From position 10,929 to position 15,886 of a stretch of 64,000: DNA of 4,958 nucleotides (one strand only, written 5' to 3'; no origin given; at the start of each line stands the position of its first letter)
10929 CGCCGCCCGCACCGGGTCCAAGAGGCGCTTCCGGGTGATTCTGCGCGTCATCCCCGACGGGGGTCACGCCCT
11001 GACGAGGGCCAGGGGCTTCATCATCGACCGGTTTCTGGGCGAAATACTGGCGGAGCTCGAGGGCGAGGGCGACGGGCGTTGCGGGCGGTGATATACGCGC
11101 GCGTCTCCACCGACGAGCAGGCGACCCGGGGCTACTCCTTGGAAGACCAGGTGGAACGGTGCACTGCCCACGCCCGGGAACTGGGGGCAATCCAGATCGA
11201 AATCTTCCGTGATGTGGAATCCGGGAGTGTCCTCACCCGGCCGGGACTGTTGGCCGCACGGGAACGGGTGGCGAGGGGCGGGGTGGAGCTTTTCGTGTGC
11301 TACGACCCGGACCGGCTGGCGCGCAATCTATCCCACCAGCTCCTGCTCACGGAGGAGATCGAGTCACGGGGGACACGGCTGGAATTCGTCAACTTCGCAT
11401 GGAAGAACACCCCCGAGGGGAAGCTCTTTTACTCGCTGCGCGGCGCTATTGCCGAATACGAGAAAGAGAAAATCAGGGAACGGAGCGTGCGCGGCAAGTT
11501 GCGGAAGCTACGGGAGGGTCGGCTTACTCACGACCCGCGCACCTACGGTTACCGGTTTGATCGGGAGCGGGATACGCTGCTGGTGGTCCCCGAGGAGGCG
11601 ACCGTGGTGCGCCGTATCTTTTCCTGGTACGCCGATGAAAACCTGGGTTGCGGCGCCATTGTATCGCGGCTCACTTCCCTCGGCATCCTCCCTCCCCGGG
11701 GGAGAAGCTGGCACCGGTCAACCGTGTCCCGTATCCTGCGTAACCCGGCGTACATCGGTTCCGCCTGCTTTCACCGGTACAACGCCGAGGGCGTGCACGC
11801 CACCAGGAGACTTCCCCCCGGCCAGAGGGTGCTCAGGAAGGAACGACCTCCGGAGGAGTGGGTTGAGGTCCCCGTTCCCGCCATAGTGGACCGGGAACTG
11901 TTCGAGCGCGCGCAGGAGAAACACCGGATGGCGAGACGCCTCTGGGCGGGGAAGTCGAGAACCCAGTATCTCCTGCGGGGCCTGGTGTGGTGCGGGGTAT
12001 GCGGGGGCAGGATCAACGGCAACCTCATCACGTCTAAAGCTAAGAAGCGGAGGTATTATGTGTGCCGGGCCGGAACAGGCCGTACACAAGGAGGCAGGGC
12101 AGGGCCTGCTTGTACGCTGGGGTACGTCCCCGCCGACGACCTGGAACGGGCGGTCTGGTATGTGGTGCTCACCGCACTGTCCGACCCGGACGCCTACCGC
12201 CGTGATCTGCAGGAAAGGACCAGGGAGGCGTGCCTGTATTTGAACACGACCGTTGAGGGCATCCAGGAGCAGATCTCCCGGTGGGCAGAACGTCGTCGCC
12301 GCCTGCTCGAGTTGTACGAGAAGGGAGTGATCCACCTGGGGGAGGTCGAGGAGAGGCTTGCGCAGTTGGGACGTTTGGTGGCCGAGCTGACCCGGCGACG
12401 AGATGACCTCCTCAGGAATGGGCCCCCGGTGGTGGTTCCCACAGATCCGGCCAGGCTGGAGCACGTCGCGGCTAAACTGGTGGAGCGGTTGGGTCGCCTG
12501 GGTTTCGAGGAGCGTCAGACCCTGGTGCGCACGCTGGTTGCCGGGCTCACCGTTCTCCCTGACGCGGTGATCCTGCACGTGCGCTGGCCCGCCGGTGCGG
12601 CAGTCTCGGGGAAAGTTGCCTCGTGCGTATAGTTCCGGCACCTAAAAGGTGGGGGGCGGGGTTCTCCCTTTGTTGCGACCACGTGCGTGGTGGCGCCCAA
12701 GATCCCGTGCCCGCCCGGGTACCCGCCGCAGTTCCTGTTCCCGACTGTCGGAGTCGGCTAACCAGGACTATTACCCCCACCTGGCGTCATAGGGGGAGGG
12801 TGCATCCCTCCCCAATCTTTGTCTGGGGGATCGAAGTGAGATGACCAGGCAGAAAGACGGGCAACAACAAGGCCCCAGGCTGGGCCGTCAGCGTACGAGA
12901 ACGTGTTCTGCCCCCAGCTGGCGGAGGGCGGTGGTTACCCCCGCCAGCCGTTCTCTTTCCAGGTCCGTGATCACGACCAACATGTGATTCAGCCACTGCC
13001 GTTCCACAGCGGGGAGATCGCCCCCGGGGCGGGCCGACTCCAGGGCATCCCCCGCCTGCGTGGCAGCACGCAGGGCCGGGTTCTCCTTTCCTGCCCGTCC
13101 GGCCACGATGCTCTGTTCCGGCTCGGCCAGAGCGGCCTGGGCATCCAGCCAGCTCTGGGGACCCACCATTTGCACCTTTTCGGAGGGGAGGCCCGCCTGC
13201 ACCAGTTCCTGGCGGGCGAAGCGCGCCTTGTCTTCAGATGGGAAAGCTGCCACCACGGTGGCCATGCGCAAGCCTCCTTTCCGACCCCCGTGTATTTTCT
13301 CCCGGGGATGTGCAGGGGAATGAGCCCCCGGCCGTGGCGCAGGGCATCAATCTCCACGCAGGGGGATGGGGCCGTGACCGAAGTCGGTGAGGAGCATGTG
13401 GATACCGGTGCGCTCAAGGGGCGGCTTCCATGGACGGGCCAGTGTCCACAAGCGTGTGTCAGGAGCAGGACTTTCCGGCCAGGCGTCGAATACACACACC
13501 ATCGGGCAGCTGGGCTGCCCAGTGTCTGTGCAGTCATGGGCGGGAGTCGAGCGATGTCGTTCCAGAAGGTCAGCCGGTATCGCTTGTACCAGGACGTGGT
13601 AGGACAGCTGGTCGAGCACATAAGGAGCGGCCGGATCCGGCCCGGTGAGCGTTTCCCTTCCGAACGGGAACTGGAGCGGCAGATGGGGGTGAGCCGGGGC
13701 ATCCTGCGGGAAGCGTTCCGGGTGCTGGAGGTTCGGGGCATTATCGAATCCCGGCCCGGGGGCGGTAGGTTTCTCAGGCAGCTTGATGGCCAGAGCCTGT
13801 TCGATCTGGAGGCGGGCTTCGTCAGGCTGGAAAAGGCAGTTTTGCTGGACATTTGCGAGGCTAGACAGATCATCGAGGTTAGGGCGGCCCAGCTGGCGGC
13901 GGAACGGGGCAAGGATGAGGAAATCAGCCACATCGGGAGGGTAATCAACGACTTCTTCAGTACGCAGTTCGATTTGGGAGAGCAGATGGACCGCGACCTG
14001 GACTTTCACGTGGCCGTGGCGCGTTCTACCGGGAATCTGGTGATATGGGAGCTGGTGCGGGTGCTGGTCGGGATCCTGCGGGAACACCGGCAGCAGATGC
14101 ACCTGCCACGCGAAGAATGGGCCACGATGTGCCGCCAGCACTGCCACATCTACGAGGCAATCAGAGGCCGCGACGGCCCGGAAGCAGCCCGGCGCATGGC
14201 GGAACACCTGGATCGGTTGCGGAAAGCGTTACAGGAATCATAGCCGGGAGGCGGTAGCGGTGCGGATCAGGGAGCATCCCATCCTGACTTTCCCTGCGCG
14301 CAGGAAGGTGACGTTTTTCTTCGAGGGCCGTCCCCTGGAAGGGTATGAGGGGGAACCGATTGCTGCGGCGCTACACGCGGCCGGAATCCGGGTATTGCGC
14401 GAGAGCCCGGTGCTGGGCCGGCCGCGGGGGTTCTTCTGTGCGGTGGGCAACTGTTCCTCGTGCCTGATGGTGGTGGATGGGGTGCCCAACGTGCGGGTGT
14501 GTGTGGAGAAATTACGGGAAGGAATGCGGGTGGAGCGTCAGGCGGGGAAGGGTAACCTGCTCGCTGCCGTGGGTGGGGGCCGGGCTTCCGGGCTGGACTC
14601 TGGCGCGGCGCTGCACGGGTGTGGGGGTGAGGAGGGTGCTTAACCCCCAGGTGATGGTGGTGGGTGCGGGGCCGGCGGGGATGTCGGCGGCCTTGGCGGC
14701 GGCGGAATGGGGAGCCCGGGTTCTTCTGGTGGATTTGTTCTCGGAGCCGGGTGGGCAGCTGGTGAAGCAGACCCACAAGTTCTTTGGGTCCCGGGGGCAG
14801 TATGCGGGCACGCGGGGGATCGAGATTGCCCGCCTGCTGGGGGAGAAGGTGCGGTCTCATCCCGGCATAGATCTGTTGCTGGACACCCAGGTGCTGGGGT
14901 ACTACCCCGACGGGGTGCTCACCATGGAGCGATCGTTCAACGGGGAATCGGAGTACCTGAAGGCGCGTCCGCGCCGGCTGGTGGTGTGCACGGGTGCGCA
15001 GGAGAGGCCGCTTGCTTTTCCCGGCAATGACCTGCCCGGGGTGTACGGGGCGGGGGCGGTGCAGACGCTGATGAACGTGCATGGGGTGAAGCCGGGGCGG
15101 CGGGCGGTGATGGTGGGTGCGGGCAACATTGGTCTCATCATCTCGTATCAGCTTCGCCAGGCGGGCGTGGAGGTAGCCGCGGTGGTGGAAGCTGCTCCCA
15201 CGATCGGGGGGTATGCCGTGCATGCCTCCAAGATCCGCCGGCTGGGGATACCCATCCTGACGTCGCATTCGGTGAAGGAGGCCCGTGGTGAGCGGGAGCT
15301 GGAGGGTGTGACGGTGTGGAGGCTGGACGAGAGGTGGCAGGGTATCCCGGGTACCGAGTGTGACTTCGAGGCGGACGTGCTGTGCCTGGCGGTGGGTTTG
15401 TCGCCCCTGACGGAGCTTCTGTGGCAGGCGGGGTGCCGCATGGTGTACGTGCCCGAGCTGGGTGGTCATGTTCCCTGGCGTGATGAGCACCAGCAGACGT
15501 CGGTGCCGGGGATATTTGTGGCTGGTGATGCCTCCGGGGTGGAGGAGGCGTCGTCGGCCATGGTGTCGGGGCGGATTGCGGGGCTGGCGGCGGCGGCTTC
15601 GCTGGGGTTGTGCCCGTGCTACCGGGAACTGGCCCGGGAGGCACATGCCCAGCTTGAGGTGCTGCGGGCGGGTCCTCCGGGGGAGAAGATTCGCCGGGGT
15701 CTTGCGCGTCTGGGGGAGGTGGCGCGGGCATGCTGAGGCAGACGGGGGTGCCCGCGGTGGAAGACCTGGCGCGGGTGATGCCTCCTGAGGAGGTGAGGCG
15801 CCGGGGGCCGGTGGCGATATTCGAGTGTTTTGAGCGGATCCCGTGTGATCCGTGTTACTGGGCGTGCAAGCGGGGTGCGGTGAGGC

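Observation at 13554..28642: GntR-associated ~15 kb catabolic island for an N-alkylated / cyclic amino acid (opine- or (hydroxy)proline-like substrate)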

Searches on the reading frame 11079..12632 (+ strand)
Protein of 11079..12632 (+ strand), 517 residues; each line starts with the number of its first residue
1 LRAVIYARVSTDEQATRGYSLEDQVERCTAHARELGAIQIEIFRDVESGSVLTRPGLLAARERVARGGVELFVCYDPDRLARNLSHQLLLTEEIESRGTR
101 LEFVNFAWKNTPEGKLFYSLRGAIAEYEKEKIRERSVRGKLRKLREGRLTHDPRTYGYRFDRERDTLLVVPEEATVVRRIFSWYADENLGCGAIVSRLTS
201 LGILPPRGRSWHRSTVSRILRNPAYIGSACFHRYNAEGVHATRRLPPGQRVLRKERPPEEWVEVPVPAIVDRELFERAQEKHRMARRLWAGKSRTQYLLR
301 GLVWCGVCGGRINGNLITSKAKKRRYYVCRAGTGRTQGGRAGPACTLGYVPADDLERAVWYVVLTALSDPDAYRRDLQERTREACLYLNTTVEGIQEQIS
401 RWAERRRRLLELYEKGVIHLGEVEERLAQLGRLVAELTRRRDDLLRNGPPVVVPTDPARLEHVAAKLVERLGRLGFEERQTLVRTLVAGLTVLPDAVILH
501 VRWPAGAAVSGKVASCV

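Call 4: search_protein_families(library=pfam, proteins=[window:11079-12632:+])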
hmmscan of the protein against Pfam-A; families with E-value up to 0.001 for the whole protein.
window:11079-12632:+ (517 aa): 4 families
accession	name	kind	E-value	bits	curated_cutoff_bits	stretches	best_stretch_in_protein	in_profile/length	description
PF00239.26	Resolvase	-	2.6e-32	112.4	23.3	1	3-148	1-144/145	Resolvase, N terminal domain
PF07508.19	Recombinase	-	4.8e-23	81.8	21.1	1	171-281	1-98/102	Recombinase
PF13408.12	Zn_ribbon_recom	-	1.1e-12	48.5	25.3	1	298-361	1-55/58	Recombinase zinc beta ribbon domain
PF08394.17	Arc_trans_TRASH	-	0.00092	19.7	27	0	305-329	3-27/43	Archaeal TRASH domain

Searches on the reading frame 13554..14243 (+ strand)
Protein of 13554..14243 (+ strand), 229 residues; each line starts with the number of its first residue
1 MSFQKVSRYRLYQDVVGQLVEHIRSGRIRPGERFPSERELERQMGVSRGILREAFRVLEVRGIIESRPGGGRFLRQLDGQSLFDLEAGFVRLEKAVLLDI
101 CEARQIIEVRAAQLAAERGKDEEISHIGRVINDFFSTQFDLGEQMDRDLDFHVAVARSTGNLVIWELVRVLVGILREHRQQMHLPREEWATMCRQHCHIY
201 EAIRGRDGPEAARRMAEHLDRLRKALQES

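Call 3: search_protein_families(library=pfam, proteins=[window:13554-14243:+])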
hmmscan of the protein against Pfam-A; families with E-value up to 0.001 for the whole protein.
window:13554-14243:+ (229 aa): 2 families
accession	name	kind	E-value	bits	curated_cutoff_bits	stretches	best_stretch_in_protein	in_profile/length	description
PF07729.17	FCD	-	5.8e-21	75.6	24.3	1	99-220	1-124/125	FCD domain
PF00392.27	GntR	-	9.1e-18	64.1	27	1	11-73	1-63/64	Bacterial regulatory proteins, gntR family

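Call 44: search_protein_families(library=ncbifam, proteins=[window:13554-14243:+], max_evalue=0.00001)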
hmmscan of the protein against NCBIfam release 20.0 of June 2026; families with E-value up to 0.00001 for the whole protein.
window:13554-14243:+ (229 aa): 20 families
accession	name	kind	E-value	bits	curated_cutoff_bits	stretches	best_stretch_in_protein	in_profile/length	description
NF007741.0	PRK10421.1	equivalog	3.9e-32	111.7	311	1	8-227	5-234/262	transcriptional regulator LldR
NF003011.0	PRK03837.1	subfamily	5.6e-32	111.3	260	1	4-225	7-232/241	transcriptional regulator NanR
NF007001.0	PRK09464.1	equivalog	1.1e-29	103.9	330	1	1-219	1-225/254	pyruvate dehydrogenase complex transcriptional repressor PdhR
NF007442.0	PRK09990.1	equivalog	1.5e-23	83.5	301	1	13-228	12-237/256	transcriptional regulator GlcC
NF008571.0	PRK11523.1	equivalog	9.7e-21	74.4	396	1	8-225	6-224/258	transcriptional regulator ExuR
NF007588.0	PRK10225.1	equivalog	1.2e-19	70.6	442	1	5-226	4-231/257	Uxu operon transcriptional regulator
TIGR03338.1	phnR_burk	equivalog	9.4e-16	58.1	271.5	1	17-222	18-209/212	phosphonate utilization associated transcriptional regulator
NF052282.1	PLP_TF_PdxR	equivalog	8.7e-13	48.1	320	1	11-78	2-69/448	MocR-like pyridoxine biosynthesis transcription factor PdxR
NF052290.2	MocR_like_YczR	exception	1.5e-12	47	487.4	1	10-98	19-113/458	MocR-like transcription factor YczR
NF053730.1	TransRegRv1152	equivalog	1.8e-10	40.8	170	1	10-80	16-86/120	Rv1152 family transcriptional regulator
TIGR02018.2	his_ut_repres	equivalog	3.1e-10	39.8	220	1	12-80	1-69/226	histidine utilization transcriptional repressor HutC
NF052286.1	ecto_TF_EhuR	exception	1.9e-09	36.6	480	1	6-81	8-82/458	MocR-like ectoine utilization transcription factor EhuR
NF007292.0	PRK09764.1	equivalog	1e-08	34.7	281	1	9-76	4-71/240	GntR family transcriptional regulator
NF047563.1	modulin_PmtR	equivalog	4.1e-08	33.3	200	1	4-108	6-107/125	PSM export ABC transporter transcriptional regulator PmtR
TIGR02404.1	trehalos_R_Bsub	equivalog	4.3e-08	33.1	211.95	1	12-73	2-63/233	trehalose operon repressor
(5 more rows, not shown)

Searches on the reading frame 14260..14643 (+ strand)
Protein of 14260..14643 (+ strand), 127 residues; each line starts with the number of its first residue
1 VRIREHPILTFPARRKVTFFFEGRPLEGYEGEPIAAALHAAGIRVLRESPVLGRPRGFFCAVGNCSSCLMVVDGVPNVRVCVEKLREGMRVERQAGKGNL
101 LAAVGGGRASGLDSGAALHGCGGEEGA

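Call 3: search_protein_families(library=pfam, proteins=[window:14260-14643:+])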
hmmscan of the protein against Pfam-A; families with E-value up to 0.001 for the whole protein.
window:14260-14643:+ (127 aa): 1 family
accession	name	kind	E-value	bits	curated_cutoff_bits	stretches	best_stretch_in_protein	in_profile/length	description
PF13510.11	Fer2_4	-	2.6e-29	101.5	22.8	1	15-95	2-81/82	2Fe-2S iron-sulfur cluster binding domain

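Call 6: search_protein_families(library=ncbifam, proteins=[window:14260-14643:+], max_evalue=0.00001)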
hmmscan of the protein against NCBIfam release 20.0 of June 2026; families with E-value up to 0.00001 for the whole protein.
window:14260-14643:+ (127 aa): 1 family
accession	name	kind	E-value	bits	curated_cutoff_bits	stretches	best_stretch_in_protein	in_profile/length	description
TIGR01372.1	soxA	subfamily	1.2e-09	36.6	1164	1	14-97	15-102/996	sarcosine oxidase subunit alpha family protein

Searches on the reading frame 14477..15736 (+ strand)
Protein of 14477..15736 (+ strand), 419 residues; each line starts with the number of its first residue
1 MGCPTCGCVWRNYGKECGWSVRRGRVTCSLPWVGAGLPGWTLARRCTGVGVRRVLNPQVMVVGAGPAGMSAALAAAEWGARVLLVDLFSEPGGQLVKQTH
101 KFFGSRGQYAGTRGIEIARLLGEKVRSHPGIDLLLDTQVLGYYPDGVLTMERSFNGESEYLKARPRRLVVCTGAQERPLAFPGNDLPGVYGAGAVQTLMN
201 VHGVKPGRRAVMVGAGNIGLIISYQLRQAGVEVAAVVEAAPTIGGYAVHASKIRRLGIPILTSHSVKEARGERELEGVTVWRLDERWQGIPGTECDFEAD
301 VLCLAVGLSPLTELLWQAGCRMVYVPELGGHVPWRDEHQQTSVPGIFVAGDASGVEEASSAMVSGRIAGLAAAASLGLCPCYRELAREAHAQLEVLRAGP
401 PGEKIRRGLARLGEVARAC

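Call 3: search_protein_families(library=pfam, proteins=[window:14477-15736:+])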
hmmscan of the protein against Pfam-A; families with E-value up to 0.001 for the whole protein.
window:14477-15736:+ (419 aa): 12 families
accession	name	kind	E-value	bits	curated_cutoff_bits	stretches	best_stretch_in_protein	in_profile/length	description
PF07992.20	Pyr_redox_2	-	2.2e-35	122.9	26.1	1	58-364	2-290/291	Pyridine nucleotide-disulphide oxidoreductase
PF00070.33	Pyr_redox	-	1.5e-12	48.3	22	1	209-280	1-79/82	Pyridine nucleotide-disulphide oxidoreductase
PF12831.13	FAD_oxidored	-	2.2e-09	37.6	27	1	58-100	1-43/416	FAD dependent oxidoreductase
PF01134.28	GIDA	-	2.1e-08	34.1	22.1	1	58-89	1-29/391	Glucose inhibited division protein A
PF13450.12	NAD_binding_8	-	4.9e-08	33.6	21.9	1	61-96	1-36/68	NAD(P)-binding Rossmann-like domain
PF01266.30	DAO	-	1.8e-07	31.5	27.9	1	59-94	2-38/353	FAD dependent oxidoreductase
PF03486.20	HI0933_like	-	6.9e-07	29.4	50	1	58-93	2-37/244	HI0933-like protein Rossmann domain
PF13738.12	Pyr_redox_3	-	8.8e-07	28.9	30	0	61-85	2-27/305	Pyridine nucleotide-disulphide oxidoreductase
PF00890.30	FAD_binding_2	-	3.9e-06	26.8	20.4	1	59-95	2-38/414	FAD binding domain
PF01494.25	FAD_binding_3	-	0.00024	20.9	22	1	58-87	3-32/349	FAD binding domain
PF01946.23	Thi4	-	0.00041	20.1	26.2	0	57-93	18-55/235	Thi4 family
PF01262.27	AlaDh_PNT_C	-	0.00054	19.9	23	1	50-90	22-62/214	Alanine dehydrogenase/PNT, C-terminal domain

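Call 6: search_protein_families(library=ncbifam, proteins=[window:14477-15736:+], max_evalue=0.00001)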
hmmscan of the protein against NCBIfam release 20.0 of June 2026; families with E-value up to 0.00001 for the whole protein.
window:14477-15736:+ (419 aa): 44 families (the best 25 are shown)
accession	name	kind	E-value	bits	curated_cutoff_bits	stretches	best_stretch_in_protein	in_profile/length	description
TIGR01372.1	soxA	subfamily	5e-51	173.6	1164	1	58-381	170-487/996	sarcosine oxidase subunit alpha family protein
TIGR01292.1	TRX_reduct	equivalog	1.1e-18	67.1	343.45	1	58-374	2-298/300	thioredoxin-disulfide reductase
NF009410.0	PRK12771.1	subfamily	1.7e-14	53.3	516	0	58-95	140-177/566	NAD(P)-binding protein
TIGR03140.1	AhpF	equivalog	2e-13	49.7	502.9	1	58-372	214-508/515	alkyl hydroperoxide reductase subunit F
TIGR01350.1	lipoamide_DH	equivalog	2.6e-13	49.5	408.8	1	162-368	129-325/461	dihydrolipoyl dehydrogenase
NF009409.0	PRK12770.1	subfamily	2.4e-12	46.6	343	1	57-367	19-341/360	putative glutamate synthase subunit beta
TIGR01316.1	gltA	equivalog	1.4e-10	40.6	471.75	0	58-96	135-173/449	NADPH-dependent glutamate synthase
TIGR02053.1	MerA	equivalog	3.2e-10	39.6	454.45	0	165-365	130-321/465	mercury(II) reductase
NF042949.2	3PPDioc_HcaD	equivalog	1.1e-09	37.5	450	1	167-359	101-282/386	3-phenylpropionate/cinnamic acid dioxygenase ferredoxin--NAD(+) reductase subunit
NF003585.0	PRK05249.1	equivalog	1.1e-09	37.4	465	0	58-96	8-46/464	Si-specific NAD(P)(+) transhydrogenase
NF045599.1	bili_reduct_long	exception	1.9e-09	36.3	750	0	58-95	383-420/641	bilirubin reductase, long form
TIGR02374.1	nitri_red_nirB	equivalog_domain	3.1e-09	35.8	578.35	1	167-358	99-283/794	nitrite reductase large subunit NirB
TIGR01317.1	GOGAT_sm_gam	subfamily_domain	3.9e-09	35.9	447.7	0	287-353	391-454/485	glutamate synthase small subunit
TIGR01318.1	gltD_gamma_fam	subfamily_domain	7.6e-09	34.6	482.95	0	287-368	375-457/467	glutamate synthase, small subunit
NF009454.0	PRK12814.1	equivalog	2e-08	33.1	916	0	58-102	195-239/657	putative NADPH-dependent glutamate synthase small subunit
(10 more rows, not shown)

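Call 21: search_solved_structures(query=window:14636-15736:+)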
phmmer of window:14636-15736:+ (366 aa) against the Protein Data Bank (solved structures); distinct sequences matched with E-value up to 0.001: 101 (the best 60 are shown).
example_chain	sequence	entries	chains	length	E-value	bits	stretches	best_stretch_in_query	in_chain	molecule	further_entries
2gag_A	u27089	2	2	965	7.4e-24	87.7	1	4-329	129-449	heterotetrameric sarcosine oxidase alpha-subunit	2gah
1vrq_A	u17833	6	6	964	2.8e-22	82.5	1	4-325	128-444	Sarcosine oxidase alpha subunit | Subunit alpha of sarcosine oxidase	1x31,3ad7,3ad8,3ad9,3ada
3cty_A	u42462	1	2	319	2.6e-14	56.3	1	6-312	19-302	Thioredoxin reductase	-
1y56_A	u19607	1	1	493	1.4e-13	53.8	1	6-178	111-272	hypothetical protein PH1363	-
7jyp_A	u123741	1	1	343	1.5e-11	47.2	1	6-315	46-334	Thioredoxin reductase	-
3r9u_A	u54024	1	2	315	9.9e-11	44.5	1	6-321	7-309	Thioredoxin reductase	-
5xhu_A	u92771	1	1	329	2.2e-10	43.4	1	6-319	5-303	Ferredoxin--NADP reductase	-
1fl2_A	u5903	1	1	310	2.4e-10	43.2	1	6-313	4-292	ALKYL HYDROPEROXIDE REDUCTASE SUBUNIT F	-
5vj7_A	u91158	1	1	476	3.1e-10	42.9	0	241-317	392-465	Oxidoreductase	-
4o5q_A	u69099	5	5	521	1.2e-09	41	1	6-313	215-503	Alkyl hydroperoxide reductase subunit F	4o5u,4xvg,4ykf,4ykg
5jca_L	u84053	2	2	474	2.8e-09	39.7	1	5-317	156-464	NADH-dependent Ferredoxin:NADP Oxidoreductase (NfnI) subunit alpha | NADH-dependent Ferredoxin:NADP Oxidoreductase subunit alpha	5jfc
4gcm_A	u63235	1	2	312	5.2e-09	38.8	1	6-320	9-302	Thioredoxin reductase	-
1hyu_A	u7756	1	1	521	8.8e-09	38.1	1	6-313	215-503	ALKYL HYDROPEROXIDE REDUCTASE SUBUNIT F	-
2q7v_A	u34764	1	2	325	1.1e-08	37.7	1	5-302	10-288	Thioredoxin reductase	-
1nhq_A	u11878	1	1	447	3.4e-08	36.2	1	65-303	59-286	NADH PEROXIDASE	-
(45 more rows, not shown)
